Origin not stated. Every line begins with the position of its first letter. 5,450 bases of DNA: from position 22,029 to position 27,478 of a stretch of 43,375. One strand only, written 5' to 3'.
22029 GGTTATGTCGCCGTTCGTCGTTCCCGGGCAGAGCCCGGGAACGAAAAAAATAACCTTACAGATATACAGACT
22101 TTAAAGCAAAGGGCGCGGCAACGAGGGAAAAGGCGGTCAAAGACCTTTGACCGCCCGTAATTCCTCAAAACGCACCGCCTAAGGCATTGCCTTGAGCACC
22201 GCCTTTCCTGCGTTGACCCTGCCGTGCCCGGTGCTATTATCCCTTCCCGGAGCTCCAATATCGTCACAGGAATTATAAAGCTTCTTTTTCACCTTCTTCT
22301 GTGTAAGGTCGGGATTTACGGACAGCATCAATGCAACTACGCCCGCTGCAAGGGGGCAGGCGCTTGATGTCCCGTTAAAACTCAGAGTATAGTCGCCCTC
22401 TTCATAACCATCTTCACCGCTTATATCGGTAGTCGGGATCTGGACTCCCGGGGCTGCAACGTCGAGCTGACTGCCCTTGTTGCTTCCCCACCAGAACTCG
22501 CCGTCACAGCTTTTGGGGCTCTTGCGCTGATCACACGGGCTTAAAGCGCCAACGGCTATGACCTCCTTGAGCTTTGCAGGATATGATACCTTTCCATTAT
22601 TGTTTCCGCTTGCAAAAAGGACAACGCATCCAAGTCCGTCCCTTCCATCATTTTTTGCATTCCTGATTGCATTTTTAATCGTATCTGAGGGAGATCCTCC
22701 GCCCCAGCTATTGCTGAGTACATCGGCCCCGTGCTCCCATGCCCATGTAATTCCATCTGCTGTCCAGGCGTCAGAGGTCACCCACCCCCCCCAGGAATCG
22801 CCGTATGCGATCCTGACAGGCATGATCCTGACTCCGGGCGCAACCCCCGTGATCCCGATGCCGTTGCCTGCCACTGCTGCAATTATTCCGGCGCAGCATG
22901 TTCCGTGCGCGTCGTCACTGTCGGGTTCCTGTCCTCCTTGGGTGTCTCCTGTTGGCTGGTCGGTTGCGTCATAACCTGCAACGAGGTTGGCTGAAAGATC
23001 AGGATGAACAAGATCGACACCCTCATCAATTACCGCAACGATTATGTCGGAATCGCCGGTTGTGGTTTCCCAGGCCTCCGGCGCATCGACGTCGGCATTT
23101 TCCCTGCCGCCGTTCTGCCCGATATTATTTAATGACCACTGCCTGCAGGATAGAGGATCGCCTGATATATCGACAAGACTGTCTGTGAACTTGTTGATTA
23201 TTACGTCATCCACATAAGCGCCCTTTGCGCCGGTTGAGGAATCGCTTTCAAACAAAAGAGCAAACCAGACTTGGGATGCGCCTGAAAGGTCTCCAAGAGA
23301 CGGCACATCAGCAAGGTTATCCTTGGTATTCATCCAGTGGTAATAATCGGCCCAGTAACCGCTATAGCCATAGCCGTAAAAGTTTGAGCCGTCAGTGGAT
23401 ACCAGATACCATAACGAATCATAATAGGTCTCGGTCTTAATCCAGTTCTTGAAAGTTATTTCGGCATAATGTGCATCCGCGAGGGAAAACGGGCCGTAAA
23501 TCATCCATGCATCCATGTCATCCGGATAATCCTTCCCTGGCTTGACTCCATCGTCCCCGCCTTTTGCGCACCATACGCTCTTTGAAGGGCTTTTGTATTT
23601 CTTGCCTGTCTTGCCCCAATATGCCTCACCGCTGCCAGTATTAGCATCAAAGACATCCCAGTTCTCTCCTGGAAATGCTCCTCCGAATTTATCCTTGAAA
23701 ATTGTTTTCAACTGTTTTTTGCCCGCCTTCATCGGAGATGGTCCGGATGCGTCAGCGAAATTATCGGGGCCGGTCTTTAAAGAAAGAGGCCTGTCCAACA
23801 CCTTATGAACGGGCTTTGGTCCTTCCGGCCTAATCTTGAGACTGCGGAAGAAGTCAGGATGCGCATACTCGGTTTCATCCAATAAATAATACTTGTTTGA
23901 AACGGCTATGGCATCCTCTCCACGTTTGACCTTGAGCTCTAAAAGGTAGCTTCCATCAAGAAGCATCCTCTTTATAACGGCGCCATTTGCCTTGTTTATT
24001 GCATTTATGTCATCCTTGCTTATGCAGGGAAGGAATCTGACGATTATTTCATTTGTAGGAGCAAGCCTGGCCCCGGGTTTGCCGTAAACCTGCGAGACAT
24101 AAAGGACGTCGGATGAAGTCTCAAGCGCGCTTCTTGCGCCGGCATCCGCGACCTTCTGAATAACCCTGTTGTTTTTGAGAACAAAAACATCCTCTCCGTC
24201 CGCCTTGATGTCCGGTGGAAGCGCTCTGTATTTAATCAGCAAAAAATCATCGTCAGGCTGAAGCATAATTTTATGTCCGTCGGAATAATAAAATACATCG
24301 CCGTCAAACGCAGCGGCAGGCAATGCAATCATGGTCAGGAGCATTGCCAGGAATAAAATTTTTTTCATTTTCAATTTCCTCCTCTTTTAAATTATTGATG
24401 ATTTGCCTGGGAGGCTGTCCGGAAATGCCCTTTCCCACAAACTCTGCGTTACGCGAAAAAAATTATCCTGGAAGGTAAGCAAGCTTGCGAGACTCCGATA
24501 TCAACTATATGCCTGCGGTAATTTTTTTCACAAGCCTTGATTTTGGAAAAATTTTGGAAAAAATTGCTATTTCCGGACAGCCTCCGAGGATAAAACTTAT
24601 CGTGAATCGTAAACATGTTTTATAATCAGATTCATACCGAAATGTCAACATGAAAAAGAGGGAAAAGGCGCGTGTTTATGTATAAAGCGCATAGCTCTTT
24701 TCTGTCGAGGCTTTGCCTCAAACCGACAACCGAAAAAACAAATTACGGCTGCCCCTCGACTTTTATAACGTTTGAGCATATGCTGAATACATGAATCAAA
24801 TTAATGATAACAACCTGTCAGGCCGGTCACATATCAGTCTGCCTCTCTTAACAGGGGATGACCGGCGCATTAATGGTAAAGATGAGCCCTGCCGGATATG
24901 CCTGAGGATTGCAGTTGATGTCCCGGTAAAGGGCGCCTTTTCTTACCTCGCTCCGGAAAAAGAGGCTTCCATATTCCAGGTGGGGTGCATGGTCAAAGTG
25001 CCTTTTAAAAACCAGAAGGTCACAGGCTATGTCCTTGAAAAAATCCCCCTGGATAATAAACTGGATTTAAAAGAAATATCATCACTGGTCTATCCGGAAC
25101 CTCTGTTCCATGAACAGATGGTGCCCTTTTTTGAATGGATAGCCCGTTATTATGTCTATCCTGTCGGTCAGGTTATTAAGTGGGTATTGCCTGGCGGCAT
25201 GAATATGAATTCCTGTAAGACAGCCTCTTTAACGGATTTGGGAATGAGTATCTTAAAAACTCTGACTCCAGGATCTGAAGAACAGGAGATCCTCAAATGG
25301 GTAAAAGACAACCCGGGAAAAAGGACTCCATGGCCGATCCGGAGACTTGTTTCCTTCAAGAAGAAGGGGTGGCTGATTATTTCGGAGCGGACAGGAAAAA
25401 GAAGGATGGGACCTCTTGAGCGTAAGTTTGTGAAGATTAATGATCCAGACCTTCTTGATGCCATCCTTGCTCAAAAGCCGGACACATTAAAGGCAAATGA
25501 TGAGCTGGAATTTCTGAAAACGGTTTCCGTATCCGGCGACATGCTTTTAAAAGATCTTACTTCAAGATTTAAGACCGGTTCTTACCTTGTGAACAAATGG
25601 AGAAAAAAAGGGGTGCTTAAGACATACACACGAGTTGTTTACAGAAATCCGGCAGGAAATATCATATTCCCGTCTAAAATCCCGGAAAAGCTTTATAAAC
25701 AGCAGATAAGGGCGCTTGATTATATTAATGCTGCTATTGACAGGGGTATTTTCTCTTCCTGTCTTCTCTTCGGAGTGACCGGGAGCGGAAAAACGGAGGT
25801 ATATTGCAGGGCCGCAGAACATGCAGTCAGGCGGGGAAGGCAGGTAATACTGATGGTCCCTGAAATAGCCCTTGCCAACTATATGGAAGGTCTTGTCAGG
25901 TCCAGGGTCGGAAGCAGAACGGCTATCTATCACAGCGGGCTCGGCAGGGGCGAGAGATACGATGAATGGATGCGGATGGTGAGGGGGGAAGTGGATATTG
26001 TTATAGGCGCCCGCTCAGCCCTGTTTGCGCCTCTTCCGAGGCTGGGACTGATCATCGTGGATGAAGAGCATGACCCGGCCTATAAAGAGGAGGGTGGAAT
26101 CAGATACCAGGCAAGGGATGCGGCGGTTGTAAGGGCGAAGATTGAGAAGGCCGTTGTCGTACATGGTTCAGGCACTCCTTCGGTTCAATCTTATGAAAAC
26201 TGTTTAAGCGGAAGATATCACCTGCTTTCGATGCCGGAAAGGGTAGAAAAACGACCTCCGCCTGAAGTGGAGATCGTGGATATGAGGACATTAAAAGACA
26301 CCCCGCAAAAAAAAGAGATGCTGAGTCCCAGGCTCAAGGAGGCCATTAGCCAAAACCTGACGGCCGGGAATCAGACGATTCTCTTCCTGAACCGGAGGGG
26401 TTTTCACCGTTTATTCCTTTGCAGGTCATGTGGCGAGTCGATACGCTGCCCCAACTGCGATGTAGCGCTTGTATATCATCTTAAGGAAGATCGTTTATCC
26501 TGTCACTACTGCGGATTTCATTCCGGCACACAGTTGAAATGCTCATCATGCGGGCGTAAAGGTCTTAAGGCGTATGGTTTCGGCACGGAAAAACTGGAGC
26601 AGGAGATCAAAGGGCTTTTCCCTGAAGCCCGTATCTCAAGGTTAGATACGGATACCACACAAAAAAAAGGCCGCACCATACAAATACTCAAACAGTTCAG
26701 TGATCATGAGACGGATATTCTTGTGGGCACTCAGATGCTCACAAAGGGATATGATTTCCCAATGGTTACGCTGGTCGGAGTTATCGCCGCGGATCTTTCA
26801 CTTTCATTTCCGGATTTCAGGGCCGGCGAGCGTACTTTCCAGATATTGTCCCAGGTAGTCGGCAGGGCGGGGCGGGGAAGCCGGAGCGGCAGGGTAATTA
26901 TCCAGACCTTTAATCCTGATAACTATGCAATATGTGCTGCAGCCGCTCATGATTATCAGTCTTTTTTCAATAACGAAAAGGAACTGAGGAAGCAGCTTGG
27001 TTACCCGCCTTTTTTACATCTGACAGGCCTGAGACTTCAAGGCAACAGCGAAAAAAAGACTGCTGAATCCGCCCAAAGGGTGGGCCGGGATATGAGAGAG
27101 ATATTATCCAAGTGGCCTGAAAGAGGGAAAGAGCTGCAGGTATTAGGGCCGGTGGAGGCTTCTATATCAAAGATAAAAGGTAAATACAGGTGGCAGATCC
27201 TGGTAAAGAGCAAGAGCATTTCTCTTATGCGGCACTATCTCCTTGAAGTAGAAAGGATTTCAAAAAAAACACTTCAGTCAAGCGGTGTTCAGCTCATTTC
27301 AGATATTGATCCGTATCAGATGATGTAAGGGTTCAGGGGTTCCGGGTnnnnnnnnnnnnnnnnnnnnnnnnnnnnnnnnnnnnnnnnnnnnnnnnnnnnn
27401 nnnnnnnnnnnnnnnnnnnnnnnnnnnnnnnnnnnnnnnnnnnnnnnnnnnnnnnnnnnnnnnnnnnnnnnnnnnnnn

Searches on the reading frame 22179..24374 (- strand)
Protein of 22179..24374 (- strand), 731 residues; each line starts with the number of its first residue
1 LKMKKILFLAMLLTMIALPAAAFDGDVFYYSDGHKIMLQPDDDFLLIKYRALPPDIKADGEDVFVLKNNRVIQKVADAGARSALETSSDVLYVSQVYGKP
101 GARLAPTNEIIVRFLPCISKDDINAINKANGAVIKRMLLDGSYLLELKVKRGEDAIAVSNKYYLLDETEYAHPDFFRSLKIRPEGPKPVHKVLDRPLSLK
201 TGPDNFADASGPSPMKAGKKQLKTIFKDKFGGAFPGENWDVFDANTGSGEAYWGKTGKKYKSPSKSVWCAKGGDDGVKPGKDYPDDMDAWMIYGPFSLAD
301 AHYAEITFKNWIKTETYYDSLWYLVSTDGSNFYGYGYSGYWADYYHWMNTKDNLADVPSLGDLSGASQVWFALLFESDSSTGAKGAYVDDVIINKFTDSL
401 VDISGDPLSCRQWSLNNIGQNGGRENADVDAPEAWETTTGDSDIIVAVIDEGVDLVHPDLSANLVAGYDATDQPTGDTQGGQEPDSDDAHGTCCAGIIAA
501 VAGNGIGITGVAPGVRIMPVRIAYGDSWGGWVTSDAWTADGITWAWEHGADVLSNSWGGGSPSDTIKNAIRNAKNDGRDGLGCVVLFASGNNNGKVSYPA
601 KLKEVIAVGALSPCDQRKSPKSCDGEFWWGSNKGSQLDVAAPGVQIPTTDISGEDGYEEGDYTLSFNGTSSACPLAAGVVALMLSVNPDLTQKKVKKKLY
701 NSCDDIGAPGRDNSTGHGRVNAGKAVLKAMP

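Call 5: search_protein_families(library=pfam, proteins=[window:22179-24374:-], max_evalue=0.1)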
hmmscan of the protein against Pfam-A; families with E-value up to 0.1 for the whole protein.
window:22179-24374:- (731 aa): 2 families
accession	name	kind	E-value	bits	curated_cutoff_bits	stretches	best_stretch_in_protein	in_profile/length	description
PF00082.27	Peptidase_S8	-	2e-53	182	21.8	1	442-718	2-288/288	Subtilase family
PF22148.1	Fervidolysin_NPro-like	-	0.015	16.1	21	0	107-173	17-80/81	Fervidolysin N-terminal prodomain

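Call 6: search_protein_families(library=ncbifam, proteins=[window:22179-24374:-], max_evalue=0.1)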
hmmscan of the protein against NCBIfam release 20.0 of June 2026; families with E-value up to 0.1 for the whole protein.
window:22179-24374:- (731 aa): 7 families
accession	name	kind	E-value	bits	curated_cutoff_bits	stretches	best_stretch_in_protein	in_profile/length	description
TIGR03921.1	T7SS_mycosin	equivalog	1.3e-50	172.6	278.75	1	430-729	2-288/353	type VII secretion-associated serine protease mycosin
NF033595.1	denti_PrtP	equivalog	7.5e-25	87.6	300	2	592-726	375-502/606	dentilisin complex serine proteinase subunit PrtP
NF049966.1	QH_SP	equivalog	4.5e-12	45.8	165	1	446-703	2-211/219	subtilisin-like serine protease QhpE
TIGR03895.1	protease_PatA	subfamily_domain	1.8e-08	33.7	421.05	1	494-689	5-182/606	PatA/PatG family cyanobactin maturation protease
NF040808.2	CspC_non_triad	exception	0.007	14.9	675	0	438-460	93-114/556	bile acid germinant receptor pseudoprotease CspC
NF040809.1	germ_prot_CspBA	exception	0.015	12.9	1250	0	587-685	959-1046/1099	bifunctional germination protease/germinant receptor pseudoprotease CspBA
NF040553.1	SGO_0316_fam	subfamily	0.035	11.7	1400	0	489-593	359-465/1486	SGO_0316/SGO_0317 family LPXTG-anchored serine peptidase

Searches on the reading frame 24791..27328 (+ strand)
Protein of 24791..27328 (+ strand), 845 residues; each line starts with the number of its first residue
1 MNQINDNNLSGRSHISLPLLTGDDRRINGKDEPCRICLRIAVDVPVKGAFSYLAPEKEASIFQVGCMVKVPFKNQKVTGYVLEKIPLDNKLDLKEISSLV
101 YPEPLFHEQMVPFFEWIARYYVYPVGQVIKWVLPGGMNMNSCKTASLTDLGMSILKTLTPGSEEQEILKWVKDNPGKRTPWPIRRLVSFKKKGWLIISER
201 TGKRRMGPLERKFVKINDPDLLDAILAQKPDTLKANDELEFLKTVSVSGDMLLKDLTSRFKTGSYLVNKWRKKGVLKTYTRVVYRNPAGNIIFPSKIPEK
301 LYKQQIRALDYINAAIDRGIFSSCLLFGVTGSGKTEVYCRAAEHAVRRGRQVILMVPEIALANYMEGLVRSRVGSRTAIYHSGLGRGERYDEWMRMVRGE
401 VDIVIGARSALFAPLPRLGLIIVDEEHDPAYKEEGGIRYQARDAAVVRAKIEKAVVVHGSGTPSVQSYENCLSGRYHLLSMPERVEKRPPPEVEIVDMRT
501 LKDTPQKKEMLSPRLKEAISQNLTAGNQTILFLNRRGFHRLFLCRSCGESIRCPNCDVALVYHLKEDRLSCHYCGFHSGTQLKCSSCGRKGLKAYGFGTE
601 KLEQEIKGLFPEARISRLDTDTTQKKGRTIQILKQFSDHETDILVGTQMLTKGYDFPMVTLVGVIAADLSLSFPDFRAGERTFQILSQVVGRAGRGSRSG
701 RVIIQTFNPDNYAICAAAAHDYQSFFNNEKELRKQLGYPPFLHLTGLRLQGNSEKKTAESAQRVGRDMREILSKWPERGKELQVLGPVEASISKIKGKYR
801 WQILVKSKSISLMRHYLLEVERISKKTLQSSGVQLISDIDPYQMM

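Call 5: search_protein_families(library=pfam, proteins=[window:24791-27328:+], max_evalue=0.1)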
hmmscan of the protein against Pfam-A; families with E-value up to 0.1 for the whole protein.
window:24791-27328:+ (845 aa): 8 families
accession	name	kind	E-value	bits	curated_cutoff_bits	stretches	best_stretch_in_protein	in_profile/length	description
PF17764.6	PriA_3primeBD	-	8.5e-23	80.5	22.7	1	39-134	1-96/96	3'DNA-binding domain (3'BD)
PF18074.6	PriA_C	-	2e-19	70.6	26.9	1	740-841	1-95/95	Primosomal protein N C-terminal domain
PF00270.35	DEAD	-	1.9e-13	50.9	26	1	322-464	15-161/167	DEAD/DEAH box helicase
PF18319.7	Zn_ribbon_PriA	-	1.6e-11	44.3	26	1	553-577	1-25/27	PriA DNA helicase Cys-rich region (CRR) domain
PF00271.37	Helicase_C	-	2.8e-10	40.8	23.5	1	610-695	38-108/110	Helicase conserved C-terminal domain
PF04851.21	ResIII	-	1.5e-08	35.2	22.5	1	300-463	3-162/164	Type III restriction enzyme, res subunit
PF13191.12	AAA_16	-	0.037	15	32.6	1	304-353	7-56/167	AAA ATPase domain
PF13604.12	AAA_30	-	0.059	13.5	27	0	324-366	21-63/191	AAA domain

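Call 6: search_protein_families(library=ncbifam, proteins=[window:24791-27328:+], max_evalue=0.1)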
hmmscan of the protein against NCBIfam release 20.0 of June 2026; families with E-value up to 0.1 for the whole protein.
window:24791-27328:+ (845 aa): 35 families (the best 25 are shown)
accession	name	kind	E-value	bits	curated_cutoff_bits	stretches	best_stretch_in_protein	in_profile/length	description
NF004066.1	PRK05580.1-3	equivalog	1.3e-233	777.8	813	1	39-844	3-788/788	primosomal protein N'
NF004070.0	PRK05580.2-2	equivalog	6.4e-187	622.9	921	2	239-844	137-728/729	primosomal protein N'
TIGR00595.1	priA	equivalog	6.4e-186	618.9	230.35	1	325-842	1-509/509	replication restart helicase PriA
NF004067.0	PRK05580.1-4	equivalog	1.3e-184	615.6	763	2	246-844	153-736/737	primosomal protein N'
NF004068.0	PRK05580.1-5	equivalog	1e-169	566.2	1249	1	39-845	6-795/795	primosomal protein N'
NF004065.0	PRK05580.1-1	equivalog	1.7e-161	539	858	2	298-843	195-730/731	primosomal protein N'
NF004071.0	PRK05580.2-3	equivalog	3e-156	521.4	1105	2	296-843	197-733/735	primosomal protein N'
NF004072.0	PRK05580.2-4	equivalog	2.8e-145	485.2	1030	2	302-843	123-646/648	primosomal protein N'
NF004069.0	PRK05580.2-1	equivalog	1.8e-130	436.3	767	2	300-843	111-610/612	primosomal protein N'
NF011453.0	PRK14873.1-3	equivalog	1.2e-48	165.7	812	2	339-763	189-589/653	primosome assembly protein PriA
NF011452.0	PRK14873.1-2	equivalog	3.4e-46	157.7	980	2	329-747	206-614/708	primosomal protein N'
NF011454.0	PRK14873.1-4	equivalog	9.6e-35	120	951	1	331-745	154-560/651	primosomal protein N'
NF011455.0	PRK14873.1-5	equivalog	9.8e-29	100.1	969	1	311-745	152-582/675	primosomal protein N'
NF011451.0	PRK14873.1-1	equivalog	8.7e-18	63.9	1147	1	377-612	286-530/764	primosome assembly protein PriA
NF008168.0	PRK10917.2-2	equivalog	1.9e-16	59.5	718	2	292-427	357-497/795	ATP-dependent DNA helicase RecG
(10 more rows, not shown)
